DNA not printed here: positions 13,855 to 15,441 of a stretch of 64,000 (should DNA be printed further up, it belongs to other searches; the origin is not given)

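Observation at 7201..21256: Type II PKS-like biosynthetic gene cluster in an AT-rich, non-actinobacterial-looking genome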

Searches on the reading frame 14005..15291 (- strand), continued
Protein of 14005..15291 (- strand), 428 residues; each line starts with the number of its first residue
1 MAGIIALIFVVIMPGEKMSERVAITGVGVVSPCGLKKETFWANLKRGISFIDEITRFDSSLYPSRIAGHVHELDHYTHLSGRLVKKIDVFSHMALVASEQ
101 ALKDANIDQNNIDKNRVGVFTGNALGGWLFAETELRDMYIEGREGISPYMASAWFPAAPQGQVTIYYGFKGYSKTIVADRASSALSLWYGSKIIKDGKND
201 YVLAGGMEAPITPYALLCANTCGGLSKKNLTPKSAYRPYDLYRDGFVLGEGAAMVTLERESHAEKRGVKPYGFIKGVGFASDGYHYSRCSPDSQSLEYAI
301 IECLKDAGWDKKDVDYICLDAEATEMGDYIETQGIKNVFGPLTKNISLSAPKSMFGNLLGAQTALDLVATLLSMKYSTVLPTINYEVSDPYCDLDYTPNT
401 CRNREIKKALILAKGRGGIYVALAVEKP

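Call 94: find_encoding_contigs(protein=P0525, flank=10000, max_places=1)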
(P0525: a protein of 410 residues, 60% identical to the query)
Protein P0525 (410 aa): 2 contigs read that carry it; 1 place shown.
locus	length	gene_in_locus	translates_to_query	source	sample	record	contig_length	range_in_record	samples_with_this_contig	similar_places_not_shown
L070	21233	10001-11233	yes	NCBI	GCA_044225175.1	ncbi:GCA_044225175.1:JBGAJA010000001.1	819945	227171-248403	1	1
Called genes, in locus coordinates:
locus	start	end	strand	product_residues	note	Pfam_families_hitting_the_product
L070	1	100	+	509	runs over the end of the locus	PF00501:AMP-binding, PF13193:AMP-binding_C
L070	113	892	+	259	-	PF01048:PNP_UDP_1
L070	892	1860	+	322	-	PF01008:IF-2B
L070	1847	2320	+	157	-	-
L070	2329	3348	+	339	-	PF00596:Aldolase_II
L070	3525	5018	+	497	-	PF00171:Aldedh, PF05893:LuxC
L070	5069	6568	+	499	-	PF02310:B12-binding, PF04055:Radical_SAM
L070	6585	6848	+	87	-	PF11084:DUF2621 (weak)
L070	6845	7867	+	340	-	PF01210:NAD_Gly3P_dh_N (weak), PF02558:ApbA, PF03807:F420_oxidored (faint), PF08546:ApbA_C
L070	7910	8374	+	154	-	-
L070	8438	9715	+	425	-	PF00109:ketoacyl-synt, PF02801:Ketoacyl-synt_C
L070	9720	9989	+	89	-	-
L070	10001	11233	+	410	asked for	PF00109:ketoacyl-synt, PF00108:Thiolase_N (faint), PF02801:Ketoacyl-synt_C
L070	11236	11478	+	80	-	PF00550:PP-binding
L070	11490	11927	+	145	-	PF18616:CdiI_3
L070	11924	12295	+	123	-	-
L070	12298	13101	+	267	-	PF04199:Cyclase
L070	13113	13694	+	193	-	-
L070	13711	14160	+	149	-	PF10604:Polyketide_cyc2 (weak), PF03364:Polyketide_cyc (weak)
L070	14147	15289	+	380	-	PF00083:Sugar_tr, PF07690:MFS_1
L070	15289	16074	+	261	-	PF23441:SDR (weak), PF00106:adh_short, PF08659:KR, PF13561:adh_short_C2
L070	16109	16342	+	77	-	PF02229:PC4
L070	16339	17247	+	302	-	PF04909:Amidohydro_2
